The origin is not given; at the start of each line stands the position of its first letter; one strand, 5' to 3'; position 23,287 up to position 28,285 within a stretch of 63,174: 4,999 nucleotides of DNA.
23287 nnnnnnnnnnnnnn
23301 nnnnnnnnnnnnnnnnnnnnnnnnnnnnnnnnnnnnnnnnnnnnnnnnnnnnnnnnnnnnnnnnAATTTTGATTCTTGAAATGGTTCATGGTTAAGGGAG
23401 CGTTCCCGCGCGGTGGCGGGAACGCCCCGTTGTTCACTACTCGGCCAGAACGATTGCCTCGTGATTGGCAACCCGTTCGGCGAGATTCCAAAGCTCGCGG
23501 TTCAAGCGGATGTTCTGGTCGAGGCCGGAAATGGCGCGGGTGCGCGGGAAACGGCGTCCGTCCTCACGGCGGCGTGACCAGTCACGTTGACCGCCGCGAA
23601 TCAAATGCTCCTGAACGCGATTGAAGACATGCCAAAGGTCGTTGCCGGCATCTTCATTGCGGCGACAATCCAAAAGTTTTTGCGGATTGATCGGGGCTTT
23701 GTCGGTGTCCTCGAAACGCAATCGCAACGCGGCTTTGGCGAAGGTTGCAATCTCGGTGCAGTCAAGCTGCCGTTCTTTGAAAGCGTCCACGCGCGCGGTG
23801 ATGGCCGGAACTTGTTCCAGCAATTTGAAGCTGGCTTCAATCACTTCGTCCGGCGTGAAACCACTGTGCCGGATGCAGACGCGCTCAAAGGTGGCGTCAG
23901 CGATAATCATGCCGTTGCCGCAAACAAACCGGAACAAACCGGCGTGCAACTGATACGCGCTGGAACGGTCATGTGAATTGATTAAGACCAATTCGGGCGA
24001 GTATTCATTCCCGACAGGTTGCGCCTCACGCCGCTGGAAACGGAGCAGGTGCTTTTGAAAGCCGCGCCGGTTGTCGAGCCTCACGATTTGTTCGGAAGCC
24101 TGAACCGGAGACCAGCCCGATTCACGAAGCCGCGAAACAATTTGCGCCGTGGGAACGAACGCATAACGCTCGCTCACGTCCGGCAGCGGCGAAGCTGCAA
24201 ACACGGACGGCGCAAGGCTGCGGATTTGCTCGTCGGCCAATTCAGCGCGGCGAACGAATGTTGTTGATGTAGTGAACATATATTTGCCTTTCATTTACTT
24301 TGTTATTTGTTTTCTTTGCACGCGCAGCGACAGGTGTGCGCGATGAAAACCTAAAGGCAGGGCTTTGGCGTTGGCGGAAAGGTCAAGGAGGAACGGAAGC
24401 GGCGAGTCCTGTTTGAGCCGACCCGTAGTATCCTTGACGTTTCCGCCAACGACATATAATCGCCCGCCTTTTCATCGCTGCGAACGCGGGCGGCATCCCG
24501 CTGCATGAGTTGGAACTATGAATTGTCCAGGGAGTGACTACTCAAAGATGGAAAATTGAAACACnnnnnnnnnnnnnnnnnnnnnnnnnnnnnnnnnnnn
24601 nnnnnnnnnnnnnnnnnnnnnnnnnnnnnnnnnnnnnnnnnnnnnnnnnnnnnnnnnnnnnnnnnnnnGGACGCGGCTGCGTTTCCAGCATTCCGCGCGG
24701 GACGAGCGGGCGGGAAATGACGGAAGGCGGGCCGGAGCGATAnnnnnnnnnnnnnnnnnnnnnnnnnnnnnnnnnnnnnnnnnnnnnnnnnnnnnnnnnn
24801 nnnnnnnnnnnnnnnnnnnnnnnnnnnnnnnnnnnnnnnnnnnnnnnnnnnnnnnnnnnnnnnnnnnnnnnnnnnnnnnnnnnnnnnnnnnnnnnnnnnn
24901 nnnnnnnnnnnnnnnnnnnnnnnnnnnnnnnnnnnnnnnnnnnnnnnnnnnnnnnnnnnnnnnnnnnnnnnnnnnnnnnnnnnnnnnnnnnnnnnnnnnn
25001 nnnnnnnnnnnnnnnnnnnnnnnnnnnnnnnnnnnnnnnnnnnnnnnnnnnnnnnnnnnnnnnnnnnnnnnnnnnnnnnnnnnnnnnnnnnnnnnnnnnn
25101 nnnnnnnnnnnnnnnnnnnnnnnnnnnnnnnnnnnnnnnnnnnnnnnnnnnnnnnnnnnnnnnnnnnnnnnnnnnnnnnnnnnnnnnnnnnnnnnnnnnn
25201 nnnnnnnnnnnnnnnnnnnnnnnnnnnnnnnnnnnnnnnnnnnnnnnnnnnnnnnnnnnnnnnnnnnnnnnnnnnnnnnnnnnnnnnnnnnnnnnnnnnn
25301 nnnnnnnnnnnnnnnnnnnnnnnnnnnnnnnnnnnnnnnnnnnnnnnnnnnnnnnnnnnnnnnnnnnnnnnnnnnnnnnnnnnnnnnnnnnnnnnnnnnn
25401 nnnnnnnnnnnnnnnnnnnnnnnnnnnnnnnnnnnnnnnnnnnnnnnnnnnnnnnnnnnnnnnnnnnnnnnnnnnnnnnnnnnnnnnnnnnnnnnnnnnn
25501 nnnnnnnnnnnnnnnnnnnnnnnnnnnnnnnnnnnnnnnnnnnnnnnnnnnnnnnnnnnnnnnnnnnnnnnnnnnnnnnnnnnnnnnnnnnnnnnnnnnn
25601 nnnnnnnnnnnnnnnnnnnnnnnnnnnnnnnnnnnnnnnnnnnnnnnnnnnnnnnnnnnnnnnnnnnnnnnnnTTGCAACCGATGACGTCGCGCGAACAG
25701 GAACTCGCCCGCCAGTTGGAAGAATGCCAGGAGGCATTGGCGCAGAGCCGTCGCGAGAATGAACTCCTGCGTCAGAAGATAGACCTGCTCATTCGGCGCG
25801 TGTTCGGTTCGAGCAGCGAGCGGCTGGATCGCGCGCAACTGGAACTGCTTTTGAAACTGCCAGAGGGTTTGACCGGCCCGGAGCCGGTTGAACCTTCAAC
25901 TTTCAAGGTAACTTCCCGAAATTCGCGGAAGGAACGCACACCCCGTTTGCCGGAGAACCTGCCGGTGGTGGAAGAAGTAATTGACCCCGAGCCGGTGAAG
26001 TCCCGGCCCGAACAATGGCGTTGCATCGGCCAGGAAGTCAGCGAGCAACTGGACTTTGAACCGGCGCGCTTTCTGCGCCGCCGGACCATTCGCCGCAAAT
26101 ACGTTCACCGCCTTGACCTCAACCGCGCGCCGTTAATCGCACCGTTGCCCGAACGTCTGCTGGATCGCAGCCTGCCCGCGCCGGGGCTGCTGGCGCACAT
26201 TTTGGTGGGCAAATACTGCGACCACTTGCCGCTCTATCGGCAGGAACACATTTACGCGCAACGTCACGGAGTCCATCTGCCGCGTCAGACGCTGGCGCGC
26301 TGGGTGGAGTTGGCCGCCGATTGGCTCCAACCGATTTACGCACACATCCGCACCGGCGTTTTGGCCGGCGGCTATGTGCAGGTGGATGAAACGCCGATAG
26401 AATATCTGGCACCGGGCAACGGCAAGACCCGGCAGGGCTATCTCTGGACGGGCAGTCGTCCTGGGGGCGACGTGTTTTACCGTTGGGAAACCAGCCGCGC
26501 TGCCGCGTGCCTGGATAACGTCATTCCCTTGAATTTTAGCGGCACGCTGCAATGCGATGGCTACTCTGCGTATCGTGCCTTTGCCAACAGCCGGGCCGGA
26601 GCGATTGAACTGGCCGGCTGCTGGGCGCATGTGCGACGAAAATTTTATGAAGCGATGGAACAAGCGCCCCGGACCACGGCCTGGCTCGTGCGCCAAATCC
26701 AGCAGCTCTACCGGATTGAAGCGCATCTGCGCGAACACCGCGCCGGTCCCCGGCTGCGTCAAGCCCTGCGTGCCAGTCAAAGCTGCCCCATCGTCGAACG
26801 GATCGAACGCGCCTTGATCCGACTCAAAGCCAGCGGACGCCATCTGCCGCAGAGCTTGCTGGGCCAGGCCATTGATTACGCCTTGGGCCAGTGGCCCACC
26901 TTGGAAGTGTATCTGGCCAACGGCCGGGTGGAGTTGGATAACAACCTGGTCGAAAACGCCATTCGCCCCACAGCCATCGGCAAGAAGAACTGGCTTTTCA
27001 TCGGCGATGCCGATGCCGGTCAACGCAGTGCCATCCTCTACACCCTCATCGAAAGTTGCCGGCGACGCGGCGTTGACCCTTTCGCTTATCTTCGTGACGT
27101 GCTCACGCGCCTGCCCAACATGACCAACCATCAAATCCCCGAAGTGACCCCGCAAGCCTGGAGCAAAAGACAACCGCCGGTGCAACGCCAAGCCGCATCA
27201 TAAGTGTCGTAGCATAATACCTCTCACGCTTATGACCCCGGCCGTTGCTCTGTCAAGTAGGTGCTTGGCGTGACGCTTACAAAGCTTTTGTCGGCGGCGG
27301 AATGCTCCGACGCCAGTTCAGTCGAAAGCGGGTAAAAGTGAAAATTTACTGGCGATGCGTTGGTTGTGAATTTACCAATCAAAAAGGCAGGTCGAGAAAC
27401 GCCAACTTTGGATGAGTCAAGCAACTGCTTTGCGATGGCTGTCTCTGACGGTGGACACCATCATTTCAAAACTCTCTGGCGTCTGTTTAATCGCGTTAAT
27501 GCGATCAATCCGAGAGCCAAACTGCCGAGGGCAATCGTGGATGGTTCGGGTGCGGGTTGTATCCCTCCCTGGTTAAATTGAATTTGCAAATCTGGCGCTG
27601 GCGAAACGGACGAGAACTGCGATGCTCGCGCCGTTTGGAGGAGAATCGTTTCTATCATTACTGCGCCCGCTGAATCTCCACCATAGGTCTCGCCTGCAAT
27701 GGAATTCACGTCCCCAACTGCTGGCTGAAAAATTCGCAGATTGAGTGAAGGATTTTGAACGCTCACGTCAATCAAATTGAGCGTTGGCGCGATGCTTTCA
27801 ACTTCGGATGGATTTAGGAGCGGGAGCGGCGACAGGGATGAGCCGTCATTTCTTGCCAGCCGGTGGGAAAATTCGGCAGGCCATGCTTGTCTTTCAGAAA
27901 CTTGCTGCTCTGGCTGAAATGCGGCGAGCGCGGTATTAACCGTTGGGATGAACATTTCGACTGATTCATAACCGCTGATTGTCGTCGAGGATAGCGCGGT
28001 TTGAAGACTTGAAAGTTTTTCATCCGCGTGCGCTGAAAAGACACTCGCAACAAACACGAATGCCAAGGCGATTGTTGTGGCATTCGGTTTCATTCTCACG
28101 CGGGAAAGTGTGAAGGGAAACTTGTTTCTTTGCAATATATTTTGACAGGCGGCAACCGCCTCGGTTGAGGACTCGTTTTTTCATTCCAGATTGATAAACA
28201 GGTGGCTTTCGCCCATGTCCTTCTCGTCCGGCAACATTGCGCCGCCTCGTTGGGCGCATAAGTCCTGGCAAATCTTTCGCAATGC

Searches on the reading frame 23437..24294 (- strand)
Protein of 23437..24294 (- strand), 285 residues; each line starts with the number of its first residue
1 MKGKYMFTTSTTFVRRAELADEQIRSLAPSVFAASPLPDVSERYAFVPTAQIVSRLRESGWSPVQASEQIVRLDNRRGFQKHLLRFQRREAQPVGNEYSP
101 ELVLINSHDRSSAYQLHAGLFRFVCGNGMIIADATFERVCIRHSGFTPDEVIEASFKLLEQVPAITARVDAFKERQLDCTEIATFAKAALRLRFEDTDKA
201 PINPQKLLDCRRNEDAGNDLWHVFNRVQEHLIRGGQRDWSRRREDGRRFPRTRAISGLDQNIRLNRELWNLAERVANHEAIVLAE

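Call 12: search_protein_families(library=pfam, proteins=[window:23437-24294:-], max_evalue=0.001)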
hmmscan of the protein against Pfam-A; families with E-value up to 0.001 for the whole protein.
window:23437-24294:- (285 aa): 1 family
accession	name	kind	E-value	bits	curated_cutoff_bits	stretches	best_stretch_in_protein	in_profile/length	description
PF06067.16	DUF932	-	1.4e-43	149.8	23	1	39-269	4-227/227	Domain of unknown function (DUF932)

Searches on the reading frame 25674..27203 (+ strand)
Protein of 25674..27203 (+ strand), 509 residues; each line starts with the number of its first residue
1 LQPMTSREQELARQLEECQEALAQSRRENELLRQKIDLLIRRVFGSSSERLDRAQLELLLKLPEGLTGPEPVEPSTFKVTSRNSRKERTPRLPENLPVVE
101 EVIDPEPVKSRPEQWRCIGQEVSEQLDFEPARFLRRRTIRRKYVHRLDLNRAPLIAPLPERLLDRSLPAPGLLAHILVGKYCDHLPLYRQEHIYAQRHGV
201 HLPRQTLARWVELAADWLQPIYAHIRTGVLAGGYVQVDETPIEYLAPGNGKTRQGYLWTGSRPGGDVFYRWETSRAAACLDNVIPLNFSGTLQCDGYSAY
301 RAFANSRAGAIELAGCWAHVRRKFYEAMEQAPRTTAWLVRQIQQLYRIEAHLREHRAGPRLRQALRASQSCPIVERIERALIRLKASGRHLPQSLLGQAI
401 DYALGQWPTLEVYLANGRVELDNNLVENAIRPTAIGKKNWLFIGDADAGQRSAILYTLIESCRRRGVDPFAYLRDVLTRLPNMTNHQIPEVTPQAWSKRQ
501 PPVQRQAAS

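Call 12: search_protein_families(library=pfam, proteins=[window:25674-27203:+], max_evalue=0.001)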
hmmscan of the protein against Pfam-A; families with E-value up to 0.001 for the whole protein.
window:25674-27203:+ (509 aa): 4 families
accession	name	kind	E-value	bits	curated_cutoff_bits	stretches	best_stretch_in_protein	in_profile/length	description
PF03050.20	DDE_Tnp_IS66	-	2.2e-84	283.7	23.1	1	166-450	2-283/284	Transposase IS66 family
PF13817.11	DDE_Tnp_IS66_C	-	2.8e-11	43.8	30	1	457-493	1-38/39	IS66 C-terminal element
PF13007.12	LZ_Tnp_IS66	-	3.9e-08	34.3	22.9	1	32-100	2-70/71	Transposase C of IS166 homeodomain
PF13005.12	zf-IS66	-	5.3e-05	24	27.3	1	116-143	12-40/46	zinc-finger binding domain of transposase IS66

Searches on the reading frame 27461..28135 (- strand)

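Call 12: search_protein_families(library=pfam, proteins=[window:27461-28135:-], max_evalue=0.001)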
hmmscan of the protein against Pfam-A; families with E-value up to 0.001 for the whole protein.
window:27461-28135:- (224 aa): 1 family
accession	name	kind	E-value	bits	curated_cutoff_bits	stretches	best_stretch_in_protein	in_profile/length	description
PF07589.16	PEP-CTERM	-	0.00013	22.4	20.7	1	194-219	1-24/24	PEP-CTERM motif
